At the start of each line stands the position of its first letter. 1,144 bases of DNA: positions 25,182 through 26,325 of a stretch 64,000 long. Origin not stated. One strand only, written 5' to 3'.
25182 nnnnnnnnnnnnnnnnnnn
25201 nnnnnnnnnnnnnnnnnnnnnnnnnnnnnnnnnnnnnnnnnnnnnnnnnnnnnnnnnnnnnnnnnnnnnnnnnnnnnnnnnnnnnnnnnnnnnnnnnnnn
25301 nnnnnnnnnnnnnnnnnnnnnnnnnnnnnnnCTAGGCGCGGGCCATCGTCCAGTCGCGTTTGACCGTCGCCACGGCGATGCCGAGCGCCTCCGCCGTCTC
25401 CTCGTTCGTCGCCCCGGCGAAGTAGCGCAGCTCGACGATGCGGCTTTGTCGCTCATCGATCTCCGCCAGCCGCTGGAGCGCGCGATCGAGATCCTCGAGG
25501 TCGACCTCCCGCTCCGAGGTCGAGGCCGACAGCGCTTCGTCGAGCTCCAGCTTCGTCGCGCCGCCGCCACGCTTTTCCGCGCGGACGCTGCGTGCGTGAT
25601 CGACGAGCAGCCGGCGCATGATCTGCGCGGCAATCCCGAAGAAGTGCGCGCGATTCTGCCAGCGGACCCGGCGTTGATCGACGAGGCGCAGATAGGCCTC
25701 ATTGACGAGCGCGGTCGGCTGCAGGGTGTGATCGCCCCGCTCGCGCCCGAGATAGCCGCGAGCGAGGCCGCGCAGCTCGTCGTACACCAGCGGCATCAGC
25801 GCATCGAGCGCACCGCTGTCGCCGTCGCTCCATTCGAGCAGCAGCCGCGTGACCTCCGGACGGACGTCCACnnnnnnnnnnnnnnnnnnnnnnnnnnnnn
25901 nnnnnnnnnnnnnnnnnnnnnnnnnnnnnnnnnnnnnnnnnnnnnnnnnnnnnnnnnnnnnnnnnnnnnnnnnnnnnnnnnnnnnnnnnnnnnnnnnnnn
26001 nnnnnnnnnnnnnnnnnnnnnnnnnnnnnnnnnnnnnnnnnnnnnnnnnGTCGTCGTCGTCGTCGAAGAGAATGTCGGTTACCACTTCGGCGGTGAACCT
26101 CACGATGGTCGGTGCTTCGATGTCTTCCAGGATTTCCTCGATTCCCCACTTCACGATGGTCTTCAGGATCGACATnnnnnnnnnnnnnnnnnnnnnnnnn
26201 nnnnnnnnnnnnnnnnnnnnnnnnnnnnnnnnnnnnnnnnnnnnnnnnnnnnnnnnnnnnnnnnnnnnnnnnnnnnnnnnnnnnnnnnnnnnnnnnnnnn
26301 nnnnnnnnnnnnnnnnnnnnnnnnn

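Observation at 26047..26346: Two tandem paralogous micro-ORFs (42 and 50 aa) with near-consensus SD sites upstream of the ECF sigma / Ser-Thr kinase pair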

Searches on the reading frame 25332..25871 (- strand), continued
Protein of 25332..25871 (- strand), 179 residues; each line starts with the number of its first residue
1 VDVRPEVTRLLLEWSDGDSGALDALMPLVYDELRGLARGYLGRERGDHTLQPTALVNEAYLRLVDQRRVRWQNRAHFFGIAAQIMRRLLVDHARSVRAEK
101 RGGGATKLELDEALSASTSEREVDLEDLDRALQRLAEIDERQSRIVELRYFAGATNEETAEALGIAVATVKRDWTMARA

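Call 35: find_encoding_contigs(protein=P0014, flank=5000, max_places=2)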
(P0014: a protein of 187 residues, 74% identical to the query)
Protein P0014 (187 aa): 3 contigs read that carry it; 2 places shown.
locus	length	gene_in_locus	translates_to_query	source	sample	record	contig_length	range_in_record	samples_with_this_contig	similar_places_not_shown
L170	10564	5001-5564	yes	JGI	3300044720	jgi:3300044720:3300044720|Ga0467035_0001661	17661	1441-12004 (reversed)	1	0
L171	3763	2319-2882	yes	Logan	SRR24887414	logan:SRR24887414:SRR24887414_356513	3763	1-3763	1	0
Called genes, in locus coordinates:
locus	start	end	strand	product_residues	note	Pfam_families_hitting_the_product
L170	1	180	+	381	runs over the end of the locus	PF01266:DAO (weak), PF03486:HI0933_like (faint), PF07992:Pyr_redox_2 (faint), PF13738:Pyr_redox_3 (weak)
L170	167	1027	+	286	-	PF04055:Radical_SAM, PF13353:Fer4_12 (weak)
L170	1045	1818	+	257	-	PF00149:Metallophos (weak), PF12850:Metallophos_2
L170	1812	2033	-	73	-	-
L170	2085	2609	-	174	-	PF13601:HTH_34 (faint), PF22381:Staph_reg_Sar_Rot (weak), PF01047:MarR, PF12802:MarR_2, PF13463:HTH_27, PF09339:HTH_IclR (weak)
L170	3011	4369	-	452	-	PF13490:zf-HC2 (faint), PF00515:TPR_1 (faint), PF07719:TPR_2 (faint), PF13181:TPR_8 (faint), PF13428:TPR_14 (faint), PF13424:TPR_12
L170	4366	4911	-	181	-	PF08281:Sigma70_r4_2 (weak), PF04545:Sigma70_r4 (weak)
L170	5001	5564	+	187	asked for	PF07638:Sigma70_ECF, PF08281:Sigma70_r4_2, PF04545:Sigma70_r4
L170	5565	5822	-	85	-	-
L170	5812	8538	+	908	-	PF00069:Pkinase, PF07714:PK_Tyr_Ser-Thr, PF13424:TPR_12 (faint)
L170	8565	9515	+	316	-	PF00480:ROK (weak), PF02685:Glucokinase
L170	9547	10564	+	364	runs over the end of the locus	PF01926:MMR_HSR1, PF02421:FeoB_N, PF06071:YchF-GTPase_C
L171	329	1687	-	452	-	PF13490:zf-HC2 (faint), PF00515:TPR_1 (faint), PF07719:TPR_2 (faint), PF13181:TPR_8 (faint), PF13428:TPR_14 (faint), PF13424:TPR_12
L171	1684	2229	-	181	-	PF08281:Sigma70_r4_2 (weak), PF04545:Sigma70_r4 (weak)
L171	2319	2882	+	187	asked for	PF07638:Sigma70_ECF, PF08281:Sigma70_r4_2, PF04545:Sigma70_r4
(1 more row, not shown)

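Call 36: find_encoding_contigs(protein=P0017, flank=5000, max_places=2)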
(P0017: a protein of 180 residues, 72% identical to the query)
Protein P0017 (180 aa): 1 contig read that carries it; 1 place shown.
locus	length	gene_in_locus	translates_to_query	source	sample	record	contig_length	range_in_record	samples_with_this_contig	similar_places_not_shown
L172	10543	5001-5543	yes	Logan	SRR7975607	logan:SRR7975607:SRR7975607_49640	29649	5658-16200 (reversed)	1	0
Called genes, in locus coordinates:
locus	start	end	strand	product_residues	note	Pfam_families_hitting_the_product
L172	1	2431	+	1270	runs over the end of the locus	PF12697:Abhydrolase_6, PF13576:Pentapeptide_3 (faint), PF13599:Pentapeptide_4 (weak), PF00805:Pentapeptide (weak)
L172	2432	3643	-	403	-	PF07690:MFS_1, PF06779:MFS_4 (weak)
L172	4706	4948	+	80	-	-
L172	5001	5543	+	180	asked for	PF07638:Sigma70_ECF, PF08281:Sigma70_r4_2, PF04545:Sigma70_r4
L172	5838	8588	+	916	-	PF07719:TPR_2 (faint), PF00069:Pkinase, PF07714:PK_Tyr_Ser-Thr, PF03109:ABC1 (weak), PF13424:TPR_12 (faint), PF13181:TPR_8 (faint)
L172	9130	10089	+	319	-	PF13495:Phage_int_SAM_4 (weak), PF00589:Phage_integrase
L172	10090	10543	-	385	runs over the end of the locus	PF00589:Phage_integrase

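Call 37: find_encoding_contigs(protein=P0008, flank=5000, max_places=2)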
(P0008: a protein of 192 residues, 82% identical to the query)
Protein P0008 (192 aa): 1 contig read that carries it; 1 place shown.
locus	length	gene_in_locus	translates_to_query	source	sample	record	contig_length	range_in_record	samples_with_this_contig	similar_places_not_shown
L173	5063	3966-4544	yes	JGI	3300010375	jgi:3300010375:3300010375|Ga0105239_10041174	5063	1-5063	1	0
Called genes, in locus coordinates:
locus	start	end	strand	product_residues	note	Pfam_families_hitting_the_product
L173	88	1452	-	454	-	PF13424:TPR_12 (faint)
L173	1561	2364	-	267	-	PF04151:PPC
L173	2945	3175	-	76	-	PF22513:FitA-like_RHH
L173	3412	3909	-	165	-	-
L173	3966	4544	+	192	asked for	PF07638:Sigma70_ECF, PF08281:Sigma70_r4_2, PF04545:Sigma70_r4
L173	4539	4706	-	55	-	-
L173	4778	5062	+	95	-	?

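Call 70: find_encoding_contigs(protein=P0012, flank=4000, max_places=1)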
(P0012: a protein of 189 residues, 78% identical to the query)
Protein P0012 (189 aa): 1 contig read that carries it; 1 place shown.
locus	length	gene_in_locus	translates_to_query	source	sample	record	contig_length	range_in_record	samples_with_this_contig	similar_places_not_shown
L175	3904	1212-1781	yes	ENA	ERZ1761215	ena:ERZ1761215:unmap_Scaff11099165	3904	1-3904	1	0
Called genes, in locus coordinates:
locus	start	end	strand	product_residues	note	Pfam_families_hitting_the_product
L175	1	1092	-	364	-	?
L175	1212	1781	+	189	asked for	PF07638:Sigma70_ECF, PF08281:Sigma70_r4_2, PF04545:Sigma70_r4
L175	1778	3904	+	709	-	?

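Call 71: find_encoding_contigs(protein=P0020, flank=4000, max_places=1)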
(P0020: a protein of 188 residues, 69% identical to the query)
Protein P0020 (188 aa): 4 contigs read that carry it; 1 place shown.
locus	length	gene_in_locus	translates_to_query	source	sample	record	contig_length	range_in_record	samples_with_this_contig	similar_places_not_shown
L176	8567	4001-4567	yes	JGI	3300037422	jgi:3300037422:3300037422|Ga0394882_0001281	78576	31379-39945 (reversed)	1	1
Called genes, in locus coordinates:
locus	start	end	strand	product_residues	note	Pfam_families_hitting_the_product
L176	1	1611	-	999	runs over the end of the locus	-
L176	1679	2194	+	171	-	PF05163:DinB, PF12867:DinB_2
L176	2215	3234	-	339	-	-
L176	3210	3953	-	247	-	PF00005:ABC_tran, PF13304:AAA_21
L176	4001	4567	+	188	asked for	PF07638:Sigma70_ECF, PF08281:Sigma70_r4_2, PF04545:Sigma70_r4 (weak)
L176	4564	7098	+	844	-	PF07719:TPR_2 (faint), PF00069:Pkinase, PF03109:ABC1 (faint), PF07714:PK_Tyr_Ser-Thr, PF13424:TPR_12 (faint), PF00515:TPR_1 (faint), PF13414:TPR_11 (faint), PF10952:DUF2753 (weak), +1 more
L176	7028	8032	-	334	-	PF00288:GHMP_kinases_N, PF08544:GHMP_kinases_C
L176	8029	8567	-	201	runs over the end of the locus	-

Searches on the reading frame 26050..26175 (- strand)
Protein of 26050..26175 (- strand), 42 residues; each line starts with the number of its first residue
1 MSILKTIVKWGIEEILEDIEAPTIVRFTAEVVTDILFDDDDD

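Call 7: search_protein_families(library=pfam, proteins=[window:26050-26175:-], max_evalue=1)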
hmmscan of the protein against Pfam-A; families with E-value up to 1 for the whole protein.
seq(42 aa): 0 families

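Call 8: search_protein_families(library=ncbifam, proteins=[window:26050-26175:-], max_evalue=1)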
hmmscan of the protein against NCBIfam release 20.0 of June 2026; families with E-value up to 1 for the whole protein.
seq(42 aa): 0 families

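Call 11: find_homologous_proteins(query=window:26050-26175:-, max_evalue=10)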
Query seq(42 aa) (42 aa): 1 proteins with E <= 10 among 1 candidates.
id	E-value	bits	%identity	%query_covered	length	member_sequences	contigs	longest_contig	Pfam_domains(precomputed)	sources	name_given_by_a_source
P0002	4.5e-18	80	100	100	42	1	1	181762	-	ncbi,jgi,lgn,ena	ncbi:MAG TPA: hypothetical protein VGF48_05165 [Thermoanaerobaculia bacterium]|jgi:hypothetical prot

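Call 24: search_protein_families(library=phrogs, proteins=[window:26050-26175:-], max_evalue=10)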
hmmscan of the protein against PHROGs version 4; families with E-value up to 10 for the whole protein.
seq(42 aa): 0 families

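Call 25: search_protein_families(library=padloc, proteins=[window:26050-26175:-], max_evalue=10)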
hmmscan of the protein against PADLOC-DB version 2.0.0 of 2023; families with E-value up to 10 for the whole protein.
seq(42 aa): 0 families

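Call 27: search_solved_structures(query=window:26050-26175:-, max_evalue=10)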
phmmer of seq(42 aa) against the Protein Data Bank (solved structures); distinct sequences matched with E-value up to 10: 0.

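Call 66: predict_structure(protein=window:26050-26175:-)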
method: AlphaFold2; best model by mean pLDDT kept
length: 42 residues; sequences in the alignment: 1
mean_pLDDT: 62.9   pTM: 0.26
mean pLDDT of the five models: 62.9, 62.5, 62.2, 57.7, 52.8
residues with pLDDT >= 90: 0; 70-90: 1; 50-70: 40; < 50: 1
segments of 3 or more residues with pLDDT < 50: none
pLDDT, mean of each block of 10 residues (from residue 1): 61 65 64 64 55
secondary structure, 60 per line:
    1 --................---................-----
elements in order: H3-18 H22-37
